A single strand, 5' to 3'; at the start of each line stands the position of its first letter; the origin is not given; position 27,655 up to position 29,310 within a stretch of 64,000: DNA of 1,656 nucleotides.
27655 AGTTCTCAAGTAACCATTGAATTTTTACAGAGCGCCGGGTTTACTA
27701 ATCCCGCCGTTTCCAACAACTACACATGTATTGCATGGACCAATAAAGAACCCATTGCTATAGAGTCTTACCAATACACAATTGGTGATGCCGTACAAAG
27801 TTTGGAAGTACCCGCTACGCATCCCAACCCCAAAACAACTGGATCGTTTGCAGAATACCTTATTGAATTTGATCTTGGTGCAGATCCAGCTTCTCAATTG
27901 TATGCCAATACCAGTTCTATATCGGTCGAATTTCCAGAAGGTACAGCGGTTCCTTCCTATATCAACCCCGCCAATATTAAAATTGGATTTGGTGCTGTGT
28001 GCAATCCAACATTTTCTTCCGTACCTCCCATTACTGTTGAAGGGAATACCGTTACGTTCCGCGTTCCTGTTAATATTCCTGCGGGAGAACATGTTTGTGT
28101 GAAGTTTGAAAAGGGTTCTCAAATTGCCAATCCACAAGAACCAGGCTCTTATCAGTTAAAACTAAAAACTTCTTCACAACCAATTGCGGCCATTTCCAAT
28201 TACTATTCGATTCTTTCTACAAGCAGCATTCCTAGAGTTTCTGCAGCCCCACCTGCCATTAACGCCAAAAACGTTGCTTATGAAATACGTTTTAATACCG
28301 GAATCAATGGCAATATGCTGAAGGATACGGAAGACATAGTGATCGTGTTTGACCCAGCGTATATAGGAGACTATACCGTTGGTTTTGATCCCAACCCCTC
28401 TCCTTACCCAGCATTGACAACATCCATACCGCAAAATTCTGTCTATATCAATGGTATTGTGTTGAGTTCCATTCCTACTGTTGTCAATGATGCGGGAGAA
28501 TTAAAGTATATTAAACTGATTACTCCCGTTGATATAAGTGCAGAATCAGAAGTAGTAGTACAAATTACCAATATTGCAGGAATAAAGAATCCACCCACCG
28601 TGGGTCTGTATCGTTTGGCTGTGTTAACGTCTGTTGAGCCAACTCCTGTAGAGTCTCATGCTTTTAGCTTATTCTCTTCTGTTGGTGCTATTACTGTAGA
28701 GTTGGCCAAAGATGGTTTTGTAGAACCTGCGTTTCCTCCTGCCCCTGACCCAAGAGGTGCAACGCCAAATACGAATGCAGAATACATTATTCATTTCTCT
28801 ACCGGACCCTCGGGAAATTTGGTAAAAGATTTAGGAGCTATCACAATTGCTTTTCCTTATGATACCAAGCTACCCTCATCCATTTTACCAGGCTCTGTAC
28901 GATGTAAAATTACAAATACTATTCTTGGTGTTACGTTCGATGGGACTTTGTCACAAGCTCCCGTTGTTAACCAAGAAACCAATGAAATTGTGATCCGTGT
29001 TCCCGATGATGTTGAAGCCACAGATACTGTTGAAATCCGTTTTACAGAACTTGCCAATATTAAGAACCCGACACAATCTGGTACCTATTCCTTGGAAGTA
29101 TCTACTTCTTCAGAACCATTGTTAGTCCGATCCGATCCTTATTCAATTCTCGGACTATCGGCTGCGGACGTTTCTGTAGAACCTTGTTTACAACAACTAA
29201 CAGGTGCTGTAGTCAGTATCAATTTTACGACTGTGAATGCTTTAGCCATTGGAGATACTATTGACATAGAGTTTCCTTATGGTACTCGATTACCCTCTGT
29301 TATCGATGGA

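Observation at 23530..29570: Strict A/B alternation of two module subtypes gives a ~270-310 aa di-module super-repeat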

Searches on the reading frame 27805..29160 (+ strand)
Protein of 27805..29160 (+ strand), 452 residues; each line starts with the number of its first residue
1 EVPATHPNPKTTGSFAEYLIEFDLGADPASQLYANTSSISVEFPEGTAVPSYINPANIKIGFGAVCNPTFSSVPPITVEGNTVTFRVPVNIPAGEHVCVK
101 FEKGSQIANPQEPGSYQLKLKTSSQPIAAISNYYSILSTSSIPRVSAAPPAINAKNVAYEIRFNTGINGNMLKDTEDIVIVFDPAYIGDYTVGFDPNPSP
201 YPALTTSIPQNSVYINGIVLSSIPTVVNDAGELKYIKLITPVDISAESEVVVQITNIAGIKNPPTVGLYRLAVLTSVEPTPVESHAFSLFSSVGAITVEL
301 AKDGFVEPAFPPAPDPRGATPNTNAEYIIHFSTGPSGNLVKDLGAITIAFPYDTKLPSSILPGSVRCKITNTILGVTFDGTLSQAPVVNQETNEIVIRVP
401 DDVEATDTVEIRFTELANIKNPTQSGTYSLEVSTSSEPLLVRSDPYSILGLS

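Call 67: predict_structure(alignment_id=A6)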
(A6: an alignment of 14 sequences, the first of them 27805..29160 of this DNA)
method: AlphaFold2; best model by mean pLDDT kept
length: 452 residues; sequences in the alignment: 14
mean_pLDDT: 88.4   pTM: 0.68
mean pLDDT of the five models: 88.4, 87.6, 87.3, 86.6, 85.4
residues with pLDDT >= 90: 272; 70-90: 152; 50-70: 16; < 50: 12
segments of 3 or more residues with pLDDT < 50: 304-315
pLDDT, mean of each block of 10 residues (from residue 1): 79 86 93 96 95 95 90 93 96 95 91 90 93 84 91 91 88 95 72 74 86 96 91 92 94 93 91 89 90 87 47 55 90 91 95 93 92 83 92 95 93 92 90 93 84 58
secondary structure, 60 per line:
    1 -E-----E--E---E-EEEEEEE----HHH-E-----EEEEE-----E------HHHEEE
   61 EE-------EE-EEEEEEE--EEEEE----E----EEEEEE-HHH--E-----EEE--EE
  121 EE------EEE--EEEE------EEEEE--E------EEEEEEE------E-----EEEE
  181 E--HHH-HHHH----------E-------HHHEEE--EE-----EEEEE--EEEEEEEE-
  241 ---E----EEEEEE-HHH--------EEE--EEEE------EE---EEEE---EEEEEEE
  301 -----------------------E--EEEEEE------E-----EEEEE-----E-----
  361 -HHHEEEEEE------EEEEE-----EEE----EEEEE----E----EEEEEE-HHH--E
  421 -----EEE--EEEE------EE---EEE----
elements in order: E17-23 E38-42 E58-62 E73-79 E82-86 E96-101 E114-116 E119-122 E129-131 E134-137 E144-148 E158-164 E177-181 H188-191 E213-215 E225-229 E232-239 E249-254 E267-269 E272-275 E287-290 E294-300 E327-332 E345-349 E365-370 E377-381 E387-389 E394-398 E408-413 E426-428 E431-434 E446-448
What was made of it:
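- AF2 model of M13-15: pLDDT 88.4, pTM 0.68, with a single 12-residue low-confidence loop (call 67).
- Tried and rejected: The M13-M15 model instead places a strand directly after M14 and puts the extra residues in a low-confidence loop of M15 (call 67).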
